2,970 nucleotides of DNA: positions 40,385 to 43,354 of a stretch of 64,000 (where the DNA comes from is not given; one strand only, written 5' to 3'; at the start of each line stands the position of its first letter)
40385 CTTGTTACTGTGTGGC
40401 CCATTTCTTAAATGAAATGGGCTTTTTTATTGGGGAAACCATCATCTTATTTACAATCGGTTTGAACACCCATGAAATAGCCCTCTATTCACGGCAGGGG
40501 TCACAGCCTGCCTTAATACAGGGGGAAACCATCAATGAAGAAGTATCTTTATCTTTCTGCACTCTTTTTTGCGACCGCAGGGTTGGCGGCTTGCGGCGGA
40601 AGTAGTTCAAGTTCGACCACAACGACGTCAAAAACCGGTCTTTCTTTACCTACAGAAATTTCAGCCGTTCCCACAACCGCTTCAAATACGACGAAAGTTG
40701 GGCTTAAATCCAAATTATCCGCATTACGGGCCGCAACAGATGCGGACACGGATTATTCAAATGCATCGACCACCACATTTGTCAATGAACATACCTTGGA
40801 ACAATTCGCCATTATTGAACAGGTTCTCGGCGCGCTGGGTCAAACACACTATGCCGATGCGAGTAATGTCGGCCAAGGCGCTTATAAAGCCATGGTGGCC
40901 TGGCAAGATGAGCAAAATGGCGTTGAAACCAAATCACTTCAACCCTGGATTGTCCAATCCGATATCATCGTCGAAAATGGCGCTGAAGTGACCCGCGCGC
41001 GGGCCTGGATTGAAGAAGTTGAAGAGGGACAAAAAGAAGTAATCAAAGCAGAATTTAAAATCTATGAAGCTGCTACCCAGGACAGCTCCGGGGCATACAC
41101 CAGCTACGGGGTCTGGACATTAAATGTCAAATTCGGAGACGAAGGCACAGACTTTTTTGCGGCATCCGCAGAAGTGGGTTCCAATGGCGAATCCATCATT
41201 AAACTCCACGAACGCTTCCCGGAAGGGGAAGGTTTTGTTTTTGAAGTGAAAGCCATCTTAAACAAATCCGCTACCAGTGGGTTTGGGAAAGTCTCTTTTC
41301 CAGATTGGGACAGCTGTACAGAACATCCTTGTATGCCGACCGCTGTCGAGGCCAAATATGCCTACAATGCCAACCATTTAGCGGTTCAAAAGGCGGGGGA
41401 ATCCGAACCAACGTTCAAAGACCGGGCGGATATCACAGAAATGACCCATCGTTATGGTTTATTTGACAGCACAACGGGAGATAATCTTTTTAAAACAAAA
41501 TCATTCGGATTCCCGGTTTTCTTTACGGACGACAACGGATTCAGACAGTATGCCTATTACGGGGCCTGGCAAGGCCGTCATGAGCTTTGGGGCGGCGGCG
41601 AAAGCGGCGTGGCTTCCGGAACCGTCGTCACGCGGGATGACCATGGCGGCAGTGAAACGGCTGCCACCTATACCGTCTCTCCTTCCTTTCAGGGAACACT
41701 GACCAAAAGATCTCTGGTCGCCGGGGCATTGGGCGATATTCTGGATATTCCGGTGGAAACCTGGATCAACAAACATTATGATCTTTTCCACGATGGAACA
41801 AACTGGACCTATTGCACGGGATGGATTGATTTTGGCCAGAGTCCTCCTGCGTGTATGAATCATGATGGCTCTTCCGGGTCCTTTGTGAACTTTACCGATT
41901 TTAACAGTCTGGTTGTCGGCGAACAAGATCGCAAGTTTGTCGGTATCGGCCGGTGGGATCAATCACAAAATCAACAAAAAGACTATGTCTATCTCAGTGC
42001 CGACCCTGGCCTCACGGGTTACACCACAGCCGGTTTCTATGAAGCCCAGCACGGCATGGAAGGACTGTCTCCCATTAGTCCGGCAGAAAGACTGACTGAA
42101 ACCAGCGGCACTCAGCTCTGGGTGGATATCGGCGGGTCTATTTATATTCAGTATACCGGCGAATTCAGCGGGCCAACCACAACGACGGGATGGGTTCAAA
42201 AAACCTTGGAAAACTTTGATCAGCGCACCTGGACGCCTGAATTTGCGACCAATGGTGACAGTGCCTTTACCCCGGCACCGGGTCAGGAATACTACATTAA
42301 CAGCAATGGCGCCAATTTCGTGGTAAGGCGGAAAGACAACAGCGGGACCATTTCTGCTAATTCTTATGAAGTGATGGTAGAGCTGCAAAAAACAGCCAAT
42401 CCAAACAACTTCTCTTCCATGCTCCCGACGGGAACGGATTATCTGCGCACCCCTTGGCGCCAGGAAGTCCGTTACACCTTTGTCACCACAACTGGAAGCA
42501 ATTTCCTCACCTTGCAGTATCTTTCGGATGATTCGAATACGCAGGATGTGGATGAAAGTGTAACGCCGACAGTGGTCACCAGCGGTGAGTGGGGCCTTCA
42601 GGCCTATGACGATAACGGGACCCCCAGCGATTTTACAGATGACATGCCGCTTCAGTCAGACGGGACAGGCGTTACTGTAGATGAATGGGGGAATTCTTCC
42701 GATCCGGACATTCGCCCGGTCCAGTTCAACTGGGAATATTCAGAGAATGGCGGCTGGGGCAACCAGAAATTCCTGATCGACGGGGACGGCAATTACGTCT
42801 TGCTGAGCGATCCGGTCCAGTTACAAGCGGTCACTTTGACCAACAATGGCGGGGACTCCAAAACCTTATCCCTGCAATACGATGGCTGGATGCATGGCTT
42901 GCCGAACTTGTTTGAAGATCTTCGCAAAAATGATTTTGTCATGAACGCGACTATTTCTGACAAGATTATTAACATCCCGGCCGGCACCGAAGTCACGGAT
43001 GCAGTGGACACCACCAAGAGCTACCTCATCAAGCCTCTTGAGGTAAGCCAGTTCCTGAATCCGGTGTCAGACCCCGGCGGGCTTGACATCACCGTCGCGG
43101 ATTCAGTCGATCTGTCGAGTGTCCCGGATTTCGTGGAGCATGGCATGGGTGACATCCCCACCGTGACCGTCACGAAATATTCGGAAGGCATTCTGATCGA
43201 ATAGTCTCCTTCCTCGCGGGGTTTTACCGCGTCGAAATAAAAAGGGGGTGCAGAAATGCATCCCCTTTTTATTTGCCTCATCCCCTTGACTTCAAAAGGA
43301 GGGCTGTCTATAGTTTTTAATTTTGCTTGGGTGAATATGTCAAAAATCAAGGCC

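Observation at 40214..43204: c-di-GMP-I (GEMM-I) riboswitch with terminator platform controlling an 889-aa orphan lipoprotein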

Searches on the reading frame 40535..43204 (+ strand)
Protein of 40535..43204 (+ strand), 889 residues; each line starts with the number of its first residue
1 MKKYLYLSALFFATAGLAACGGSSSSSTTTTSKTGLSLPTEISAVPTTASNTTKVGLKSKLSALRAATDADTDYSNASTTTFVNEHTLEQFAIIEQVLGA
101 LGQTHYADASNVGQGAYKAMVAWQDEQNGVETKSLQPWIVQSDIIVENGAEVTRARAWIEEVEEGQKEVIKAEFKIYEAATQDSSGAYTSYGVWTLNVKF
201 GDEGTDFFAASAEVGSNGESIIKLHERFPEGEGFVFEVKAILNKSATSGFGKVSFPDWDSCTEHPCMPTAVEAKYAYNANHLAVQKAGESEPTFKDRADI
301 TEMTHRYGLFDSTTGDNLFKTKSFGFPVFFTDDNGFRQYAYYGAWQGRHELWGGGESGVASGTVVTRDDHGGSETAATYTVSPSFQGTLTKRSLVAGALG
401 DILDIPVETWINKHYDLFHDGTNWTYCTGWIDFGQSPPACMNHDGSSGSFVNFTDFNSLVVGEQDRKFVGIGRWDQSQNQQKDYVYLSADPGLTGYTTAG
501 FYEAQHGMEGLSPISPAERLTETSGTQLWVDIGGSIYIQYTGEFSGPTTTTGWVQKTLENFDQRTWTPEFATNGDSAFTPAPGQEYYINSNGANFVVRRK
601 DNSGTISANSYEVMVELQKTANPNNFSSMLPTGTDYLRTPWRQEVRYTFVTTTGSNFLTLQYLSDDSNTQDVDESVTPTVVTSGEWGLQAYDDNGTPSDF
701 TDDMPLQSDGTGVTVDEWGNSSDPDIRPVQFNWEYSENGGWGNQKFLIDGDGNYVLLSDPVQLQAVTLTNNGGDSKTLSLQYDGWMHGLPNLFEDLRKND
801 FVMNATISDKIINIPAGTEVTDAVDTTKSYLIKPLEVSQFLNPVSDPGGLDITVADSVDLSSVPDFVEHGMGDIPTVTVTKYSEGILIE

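Call 11: search_protein_families(library=pfam, proteins=[window:40535-43204:+], max_evalue=0.1)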
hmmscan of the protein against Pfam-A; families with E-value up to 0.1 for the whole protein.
window:40535-43204:+ (889 aa): 1 family
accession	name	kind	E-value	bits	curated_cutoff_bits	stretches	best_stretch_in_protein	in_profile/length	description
PF22364.1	VID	-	0.0059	16.9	27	0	480-498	13-31/64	VirG insertion domain (VID)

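Call 12: search_protein_families(library=ncbifam, proteins=[window:40535-43204:+], max_evalue=0.1)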
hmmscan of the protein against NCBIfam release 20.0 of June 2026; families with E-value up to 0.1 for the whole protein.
window:40535-43204:+ (889 aa): 1 family
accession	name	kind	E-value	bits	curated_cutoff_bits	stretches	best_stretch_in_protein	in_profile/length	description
NF047847.2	SS_mature_LptM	equivalog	0.099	12.8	27.7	0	1-21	1-21/31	LPS translocon maturation chaperone LptM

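Call 17: find_homologous_proteins(query=window:40535-43201:+)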
Query window:40535-43201:+ (889 aa): 322 proteins with E <= 0.001 among 8000 candidates; the best 120 are listed.
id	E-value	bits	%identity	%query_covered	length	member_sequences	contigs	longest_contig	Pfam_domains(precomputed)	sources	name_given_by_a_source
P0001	0.0e+0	2047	100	100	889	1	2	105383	-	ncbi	-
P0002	0.0e+0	1307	67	96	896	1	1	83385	-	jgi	jgi:hypothetical protein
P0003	0.0e+0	1287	66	96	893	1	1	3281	-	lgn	-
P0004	0.0e+0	1264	65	96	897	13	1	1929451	-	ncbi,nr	ncbi:MAG: hypothetical protein LLH30_00870 [Candidatus Manganitrophus sp. SA1]|nr:hypothetical prote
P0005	0.0e+0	1209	60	100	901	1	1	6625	-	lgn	-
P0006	0.0e+0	1142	62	96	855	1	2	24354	-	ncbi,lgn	-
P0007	0.0e+0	1136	61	100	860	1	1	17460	-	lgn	-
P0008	0.0e+0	1105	59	100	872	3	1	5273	-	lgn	-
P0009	0.0e+0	1104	60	100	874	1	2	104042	-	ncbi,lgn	-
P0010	0.0e+0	1049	58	98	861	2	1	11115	-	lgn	-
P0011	0.0e+0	1038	57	100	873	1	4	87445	-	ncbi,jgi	-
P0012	0.0e+0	1034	59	93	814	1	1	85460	-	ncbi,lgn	-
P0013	0.0e+0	1027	56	100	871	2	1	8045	-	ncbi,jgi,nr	ncbi:MAG: hypothetical protein GXO96_11420 [Nitrospirae bacterium]|nr:hypothetical protein [Candidat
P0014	0.0e+0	1017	57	97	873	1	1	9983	-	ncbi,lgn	-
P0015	0.0e+0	1016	56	100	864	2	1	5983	-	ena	-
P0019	3.4e-295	1000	53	99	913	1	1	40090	-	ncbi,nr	ncbi:MAG: hypothetical protein HY941_06200 [Gammaproteobacteria bacterium]|nr:hypothetical protein [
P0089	5.5e-252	857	48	100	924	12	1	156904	-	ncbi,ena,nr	ncbi:MAG: hypothetical protein MJA28_07925 [Gammaproteobacteria bacterium]|nr:hypothetical protein [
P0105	4.5e-249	848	50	96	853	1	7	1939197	-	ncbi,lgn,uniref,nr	ncbi:hypothetical protein [Candidatus Manganitrophus noduliformans]|uniref:Lipoprotein n=1 Tax=Candi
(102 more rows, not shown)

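Call 20: find_encoding_contigs(protein=P0001, flank=2000, max_places=3)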
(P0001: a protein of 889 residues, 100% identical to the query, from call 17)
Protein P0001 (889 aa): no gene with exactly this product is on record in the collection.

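Call 21: find_encoding_contigs(protein=P0004, flank=6000, max_places=2)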
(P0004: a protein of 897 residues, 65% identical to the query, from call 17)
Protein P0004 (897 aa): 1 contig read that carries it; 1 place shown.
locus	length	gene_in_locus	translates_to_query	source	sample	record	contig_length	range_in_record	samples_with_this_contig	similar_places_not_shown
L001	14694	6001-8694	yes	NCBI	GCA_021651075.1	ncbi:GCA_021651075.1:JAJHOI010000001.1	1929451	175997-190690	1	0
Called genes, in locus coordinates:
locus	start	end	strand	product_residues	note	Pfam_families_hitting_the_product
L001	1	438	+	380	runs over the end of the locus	PF13433:Peripla_BP_5, PF13458:Peripla_BP_6, PF01094:ANF_receptor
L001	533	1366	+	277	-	PF04116:FA_hydroxylase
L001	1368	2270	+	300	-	PF02653:BPD_transp_2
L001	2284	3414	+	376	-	PF02653:BPD_transp_2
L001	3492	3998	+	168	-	PF00578:AhpC-TSA, PF08534:Redoxin, PF00085:Thioredoxin (weak), PF13098:Thioredoxin_2, PF13905:Thioredoxin_8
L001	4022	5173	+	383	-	PF01612:DNA_pol_A_exo1, PF00570:HRDC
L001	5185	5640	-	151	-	PF03168:LEA_2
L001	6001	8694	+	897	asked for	-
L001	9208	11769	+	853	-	-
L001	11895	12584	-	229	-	PF02492:cobW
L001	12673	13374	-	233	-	PF01730:UreF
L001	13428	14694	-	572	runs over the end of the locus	PF00449:Urease_alpha, PF01979:Amidohydro_1, PF07969:Amidohydro_3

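Call 22: find_encoding_contigs(protein=P0002, flank=6000, max_places=2)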
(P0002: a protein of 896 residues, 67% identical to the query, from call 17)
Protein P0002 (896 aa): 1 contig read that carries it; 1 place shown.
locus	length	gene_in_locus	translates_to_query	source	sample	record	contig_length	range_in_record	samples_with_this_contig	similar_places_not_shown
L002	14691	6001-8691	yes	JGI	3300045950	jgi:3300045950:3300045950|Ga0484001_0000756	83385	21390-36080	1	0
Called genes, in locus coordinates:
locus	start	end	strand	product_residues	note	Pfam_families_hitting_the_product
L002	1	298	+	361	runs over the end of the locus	PF02653:BPD_transp_2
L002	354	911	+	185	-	PF00578:AhpC-TSA, PF08534:Redoxin, PF00085:Thioredoxin (weak), PF13098:Thioredoxin_2, PF13905:Thioredoxin_8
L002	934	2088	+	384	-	PF01612:DNA_pol_A_exo1, PF00570:HRDC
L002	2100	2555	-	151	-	PF03168:LEA_2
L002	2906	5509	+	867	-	-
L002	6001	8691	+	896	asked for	-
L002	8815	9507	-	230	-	PF02492:cobW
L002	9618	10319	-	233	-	PF01730:UreF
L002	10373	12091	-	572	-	PF00449:Urease_alpha, PF01979:Amidohydro_1, PF07969:Amidohydro_3 (weak)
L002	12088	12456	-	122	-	PF00699:Urease_beta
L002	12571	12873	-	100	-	PF00547:Urease_gamma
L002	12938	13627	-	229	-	PF00005:ABC_tran, PF13304:AAA_21 (faint)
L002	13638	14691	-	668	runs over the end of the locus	PF02653:BPD_transp_2, PF00005:ABC_tran, PF12399:BCA_ABC_TP_C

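Call 23: find_encoding_contigs(protein=P0105, flank=6000, max_places=2)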
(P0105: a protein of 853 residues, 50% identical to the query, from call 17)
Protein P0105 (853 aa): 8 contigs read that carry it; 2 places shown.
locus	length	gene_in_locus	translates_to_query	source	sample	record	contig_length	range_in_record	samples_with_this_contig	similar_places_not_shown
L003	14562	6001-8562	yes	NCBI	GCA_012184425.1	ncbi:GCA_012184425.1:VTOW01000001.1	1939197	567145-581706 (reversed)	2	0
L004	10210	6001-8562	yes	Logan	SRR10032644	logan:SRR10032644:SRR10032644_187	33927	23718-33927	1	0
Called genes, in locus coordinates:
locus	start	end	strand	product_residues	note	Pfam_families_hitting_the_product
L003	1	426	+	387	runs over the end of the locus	PF13433:Peripla_BP_5, PF13458:Peripla_BP_6, PF01094:ANF_receptor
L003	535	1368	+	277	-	PF04116:FA_hydroxylase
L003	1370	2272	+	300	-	PF02653:BPD_transp_2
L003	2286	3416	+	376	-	PF02653:BPD_transp_2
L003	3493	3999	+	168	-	PF00578:AhpC-TSA, PF08534:Redoxin, PF00085:Thioredoxin (weak), PF13098:Thioredoxin_2, PF13905:Thioredoxin_8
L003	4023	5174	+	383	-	PF01612:DNA_pol_A_exo1, PF00570:HRDC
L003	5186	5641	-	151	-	PF03168:LEA_2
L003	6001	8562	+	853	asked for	-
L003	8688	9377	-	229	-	PF02492:cobW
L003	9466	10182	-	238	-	PF01730:UreF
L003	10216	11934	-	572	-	PF00449:Urease_alpha, PF01979:Amidohydro_1, PF07969:Amidohydro_3 (weak)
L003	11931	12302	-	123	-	PF00699:Urease_beta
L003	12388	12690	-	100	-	PF00547:Urease_gamma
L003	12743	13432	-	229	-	PF00005:ABC_tran, PF13304:AAA_21 (faint)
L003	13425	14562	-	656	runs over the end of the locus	PF02653:BPD_transp_2, PF00005:ABC_tran, PF12399:BCA_ABC_TP_C (weak)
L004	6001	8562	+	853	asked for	-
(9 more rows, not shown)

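Call 24: find_encoding_contigs(protein=P0019, flank=6000, max_places=2)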
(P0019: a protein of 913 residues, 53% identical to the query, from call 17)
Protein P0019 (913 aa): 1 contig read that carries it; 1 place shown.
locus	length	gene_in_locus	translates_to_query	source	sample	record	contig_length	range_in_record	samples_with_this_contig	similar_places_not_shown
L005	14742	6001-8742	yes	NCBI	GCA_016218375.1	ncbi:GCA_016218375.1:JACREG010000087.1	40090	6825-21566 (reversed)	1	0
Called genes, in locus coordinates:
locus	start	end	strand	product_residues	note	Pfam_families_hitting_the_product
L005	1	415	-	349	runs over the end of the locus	PF13379:NMT1_2, PF12974:Phosphonate-bd (weak), PF09084:NMT1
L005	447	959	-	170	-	PF00186:DHFR_1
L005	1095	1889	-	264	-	PF00303:Thymidylat_synt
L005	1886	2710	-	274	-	PF01790:LGT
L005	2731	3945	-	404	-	PF17785:PUA_3, PF10672:Methyltrans_SAM, PF02475:TRM5-TYW2_MTfase, PF01728:FtsJ (weak), PF03602:Cons_hypoth95, PF05175:MTS, PF09445:Methyltransf_15, PF13847:Methyltransf_31, +3 more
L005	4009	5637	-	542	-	PF13231:PMT_2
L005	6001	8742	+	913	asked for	-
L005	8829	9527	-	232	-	PF09335:VTT_dom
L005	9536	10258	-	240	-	PF00535:Glycos_transf_2, PF13641:Glyco_tranf_2_3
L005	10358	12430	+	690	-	PF03190:Thioredox_DsbH, PF13899:Thioredoxin_7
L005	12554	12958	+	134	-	PF01741:MscL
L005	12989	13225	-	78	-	-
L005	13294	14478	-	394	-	PF04542:Sigma70_r2, PF04545:Sigma70_r4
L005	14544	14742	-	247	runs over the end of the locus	PF08668:HDOD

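Call 25: find_encoding_contigs(protein=P0089, flank=6000, max_places=2)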
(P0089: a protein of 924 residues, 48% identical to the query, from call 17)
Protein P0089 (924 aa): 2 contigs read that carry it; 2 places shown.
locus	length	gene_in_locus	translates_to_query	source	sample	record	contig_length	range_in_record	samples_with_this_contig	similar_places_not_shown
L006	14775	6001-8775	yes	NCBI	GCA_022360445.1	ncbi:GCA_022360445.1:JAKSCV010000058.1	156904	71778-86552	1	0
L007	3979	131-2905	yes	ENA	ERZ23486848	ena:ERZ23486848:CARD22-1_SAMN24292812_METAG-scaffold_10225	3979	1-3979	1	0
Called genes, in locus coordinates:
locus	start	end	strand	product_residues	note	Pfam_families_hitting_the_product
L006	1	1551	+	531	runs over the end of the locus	PF01039:Carboxyl_trans, PF03255:ACCA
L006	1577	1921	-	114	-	-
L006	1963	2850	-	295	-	PF01435:Peptidase_M48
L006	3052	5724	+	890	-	PF00330:Aconitase, PF00694:Aconitase_C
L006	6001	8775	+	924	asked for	-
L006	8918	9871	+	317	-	PF01933:CofD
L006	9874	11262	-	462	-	PF00890:FAD_binding_2 (weak), PF01262:AlaDh_PNT_C (faint), PF03486:HI0933_like (faint), PF07992:Pyr_redox_2, PF12831:FAD_oxidored, PF13738:Pyr_redox_3, PF00070:Pyr_redox, PF02852:Pyr_redox_dim, +1 more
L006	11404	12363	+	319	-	PF00682:HMGL-like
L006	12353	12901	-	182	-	PF01300:Sua5_yciO_yrdC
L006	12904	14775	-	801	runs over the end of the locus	PF01751:Toprim, PF01131:Topoisom_bac, PF13368:Toprim_C_rpt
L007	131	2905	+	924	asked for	-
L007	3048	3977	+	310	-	?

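Call 28: find_related_loci(query=P0001, collection=genome_contigs, flank=2500)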
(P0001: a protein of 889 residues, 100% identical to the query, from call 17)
Query P0001 (889 aa) in genome_contigs; peptide patterns used: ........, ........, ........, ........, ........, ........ (x = any residue, [..] = any of these).
54 stretches matched a pattern; 34 encode a relative of the query (tblastn E <= 1e-3); 31 distinct loci.
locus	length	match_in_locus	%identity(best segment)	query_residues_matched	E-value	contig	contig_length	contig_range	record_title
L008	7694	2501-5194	63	1-889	0e+0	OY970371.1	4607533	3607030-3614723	MAG: Candidatus Manganitrophaceae bacterium isolate MFD03066.bin.c.2 genome assembly, chromosome: 1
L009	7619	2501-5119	59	1-889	0e+0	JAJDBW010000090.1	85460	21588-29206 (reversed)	MAG: Nitrospirota bacterium isolate OFTM308 OFTM308_89, whole genome shotgun sequence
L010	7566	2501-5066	63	36-889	0e+0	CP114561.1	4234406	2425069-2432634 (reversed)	MAG: Candidatus Manganitrophus sp. isolate GAC4 chromosome, complete genome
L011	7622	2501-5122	60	1-889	0e+0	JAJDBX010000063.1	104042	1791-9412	MAG: Nitrospirota bacterium isolate OFTM336 OFTM336_62, whole genome shotgun sequence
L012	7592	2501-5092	57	1-889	0e+0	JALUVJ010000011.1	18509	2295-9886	MAG: Nitrospira sp. isolate 128-326_metabat2_scaf2bin.035 128-326_scaffold_1222_c1, whole genome shotgun sequence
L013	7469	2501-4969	57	39-889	0e+0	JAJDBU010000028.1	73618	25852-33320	MAG: Nitrospirota bacterium isolate OFTM244 OFTM244_27, whole genome shotgun sequence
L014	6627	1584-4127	55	1-889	0e+0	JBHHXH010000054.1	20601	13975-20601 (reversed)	MAG: Nitrospiria bacterium isolate D_2_bin.29 NODE_798_length_20601_cov_8.167186, whole genome shotgun sequence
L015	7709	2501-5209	53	7-889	0e+0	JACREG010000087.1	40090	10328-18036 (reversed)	MAG: Gammaproteobacteria bacterium isolate NC_groundwater_1693_Pr3_B-0.1um_62_12 SR-2_scaffold_141_1678687, whole genome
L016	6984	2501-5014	57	31-889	0e+0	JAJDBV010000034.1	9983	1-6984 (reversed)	MAG: Nitrospirota bacterium isolate OFTM249 OFTM249_33, whole genome shotgun sequence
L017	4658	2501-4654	62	1-711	0e+0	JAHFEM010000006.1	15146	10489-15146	MAG: Nitrospirae bacterium isolate nzgw269 NODE_2913_length_15147_cov_2.624451, whole genome shotgun sequence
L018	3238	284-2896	54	1-889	0e+0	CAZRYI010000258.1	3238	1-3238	MAG TPA_asm: uncultured Nitrospirota bacterium isolate SRP128015_co1_49 genome assembly, contig: NODE_58040_length_3238_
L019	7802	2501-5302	51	1-889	0e+0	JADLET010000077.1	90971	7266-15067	MAG: Gammaproteobacteria bacterium isolate SJ336 c_000000712129, whole genome shotgun sequence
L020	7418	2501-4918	53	36-889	0e+0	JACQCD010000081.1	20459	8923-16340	MAG: Nitrospirae bacterium isolate NC_groundwater_959_Pr1_S-0.2um_63_21 Montesol18-Sp2_coassembly_scaffold_744044, whole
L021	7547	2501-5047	52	1-889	0e+0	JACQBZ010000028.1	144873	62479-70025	MAG: Nitrospirae bacterium isolate NC_groundwater_955_Pr1_S-0.2um_56_113 Montesol18-Sp2_coassembly_scaffold_252839, whol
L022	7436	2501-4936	53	36-889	0e+0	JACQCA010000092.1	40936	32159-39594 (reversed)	MAG: Nitrospirae bacterium isolate NC_groundwater_956_Pr1_S-0.2um_57_83 Montesol18-Sp2_coassembly_scaffold_1217583, whol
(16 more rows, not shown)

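Call 35: search_solved_structures(query=A1, max_evalue=1)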
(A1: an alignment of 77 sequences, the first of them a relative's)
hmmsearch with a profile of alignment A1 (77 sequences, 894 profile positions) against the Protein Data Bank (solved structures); distinct sequences matched with E-value up to 1: 0.

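Call 41: predict_structure(alignment_id=A1)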
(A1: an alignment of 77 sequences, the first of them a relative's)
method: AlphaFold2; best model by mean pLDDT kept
length: 889 residues; sequences in the alignment: 77
mean_pLDDT: 86.0   pTM: 0.81
mean pLDDT of the five models: 86.0, 85.1, 84.4, 82.5, 82.4
residues with pLDDT >= 90: 462; 70-90: 349; 50-70: 43; < 50: 35
segments of 3 or more residues with pLDDT < 50: 1-30, 50-54
pLDDT, mean of each block of 10 residues (from residue 1): 29 28 33 78 71 52 62 87 84 86 93 94 70 83 94 95 83 95 75 94 91 92 94 92 90 90 82 94 94 93 93 92 91 89 90 86 92 86 94 88 86 89 91 90 88 91 86 91 95 95 89 95 92 90 79 90 76 89 82 83 86 90 92 92 86 91 73 78 89 84 92 88 89 86 92 94 92 89 89 82 89 93 95 92 92 95 95 90 85
secondary structure, 60 per line:
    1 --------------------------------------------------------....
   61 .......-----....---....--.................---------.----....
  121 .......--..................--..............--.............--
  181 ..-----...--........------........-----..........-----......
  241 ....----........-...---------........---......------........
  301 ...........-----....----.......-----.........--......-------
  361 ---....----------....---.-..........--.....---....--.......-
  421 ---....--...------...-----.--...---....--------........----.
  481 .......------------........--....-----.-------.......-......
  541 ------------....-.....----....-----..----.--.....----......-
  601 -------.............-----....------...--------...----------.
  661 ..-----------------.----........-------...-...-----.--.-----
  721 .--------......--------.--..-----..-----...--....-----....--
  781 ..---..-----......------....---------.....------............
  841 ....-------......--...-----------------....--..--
elements in order (helices of 4 or more, strands of 3 or more residues): H57-67 H73-76 E80-83 H86-102 E117-127 E130-147 E150-163 E166-178 E188-190 E193-200 E207-214 E220-229 E235-244 E249-256 E270-277 E281-286 E293-311 E325-331 E337-345 E348-353 E364-367 E378-381 E387-396 H399-402 E407-410 E413-419 E424-427 E430-432 E439-441 E450-452 H456-459 E468-475 E480-487 E500-507 E510-513 E527-533 E535-540 E553-556 E558-562 E567-570 E585-589 E594-599 E611-620 H626-629 E636-638 E647-649 E660-662 E685-692 E704-706 E730-735 E761-763 E766-769 E775-778 H793-798 H805-808 E818-822 E829-844 H852-857 E880-883

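Call 45: fold_search(model_id=the predicted structure, library=pdb)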
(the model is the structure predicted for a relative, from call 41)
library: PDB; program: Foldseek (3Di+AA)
matches with E <= 10: 262; with E <= 0.001: 0
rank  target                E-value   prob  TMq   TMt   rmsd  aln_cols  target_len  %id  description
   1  5mqr                  3.6e-02  0.06  0.07  0.06  24.0       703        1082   10  Sialidase BT_1020 (released 2017-03-22)
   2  6h6g                  5.2e-02  0.04  0.08  0.05  28.5       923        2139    9  Crystal Structure of TcdB2-TccC3 without hypervariable C-terminal region (released 2018-10-03)
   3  8p97_A                5.7e-02  0.04  0.07  0.08  30.3       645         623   10  BtuB3G3 bound to cyanocobalamin with disordered EL8 (released 2023-08-16)
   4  6nu7                  7.0e-02  0.06  0.07  0.09  26.0       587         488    8  Structure of sucrose-6-phosphate hydrolase from Lactobacillus gasseri (released 2020-02-05)
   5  6h7f_A                8.4e-02  0.06  0.07  0.09  32.7       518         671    8  Crystal structure of BauA, the Ferric preacinetobactin receptor from Acinetobacter baumannii in complex with Fe3+-Prea (released 2018-10-10)
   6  6l7i_G                9.7e-02  0.05  0.06  0.08  29.8       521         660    8  Signal substraction of TcdB1-TccC2 and part of TcdA1 (released 2021-03-31)
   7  8e3i_A                1.0e-01  0.02  0.06  0.05  38.1       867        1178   10  CRYO-EM STRUCTURE OF the human MPSF IN COMPLEX WITH THE AUUAAA poly(A) signal (released 2023-01-18)
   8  6h7v_B                1.1e-01  0.04  0.06  0.08  32.0       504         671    7  Crystal structure of BauA, the Ferric preacinetobactin receptor from Acinetobacter baumannii (released 2018-10-10)
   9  6l7i_F                1.1e-01  0.03  0.08  0.06  27.2       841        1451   11  Signal substraction of TcdB1-TccC2 and part of TcdA1 (released 2021-03-31)
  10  3efm                  1.2e-01  0.04  0.07  0.10  31.3       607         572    8  Structure of the alcaligin outer membrane recepteur FauA from Bordetella pertussis (released 2009-03-31)
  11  6h7v_A                1.6e-01  0.04  0.07  0.09  32.1       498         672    7  Crystal structure of BauA, the Ferric preacinetobactin receptor from Acinetobacter baumannii (released 2018-10-10)
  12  2hdi_A                1.6e-01  0.05  0.08  0.11  30.9       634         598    8  Crystal structure of the Colicin I receptor Cir from E.coli in complex with receptor binding domain of Colicin Ia. (released 2007-05-08)
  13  8x18_B                2.5e-01  0.03  0.06  0.09  29.8       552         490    8  Xanthomonas campestris pv. campestris OpgD mutant-D379N with beta-1,2-glucan (released 2024-11-06)
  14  4xrt_B                2.7e-01  0.06  0.05  0.12  20.6       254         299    8  Crystal structure of the di-domain ARO/CYC StfQ from the steffimycin biosynthetic pathway (released 2015-12-02)
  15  6uro_A                2.8e-01  0.03  0.08  0.07  28.8      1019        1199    8  Cryo-EM structure of human CPSF160-WDR33-CPSF30-PAS RNA-CstF77 complex (released 2019-11-27)
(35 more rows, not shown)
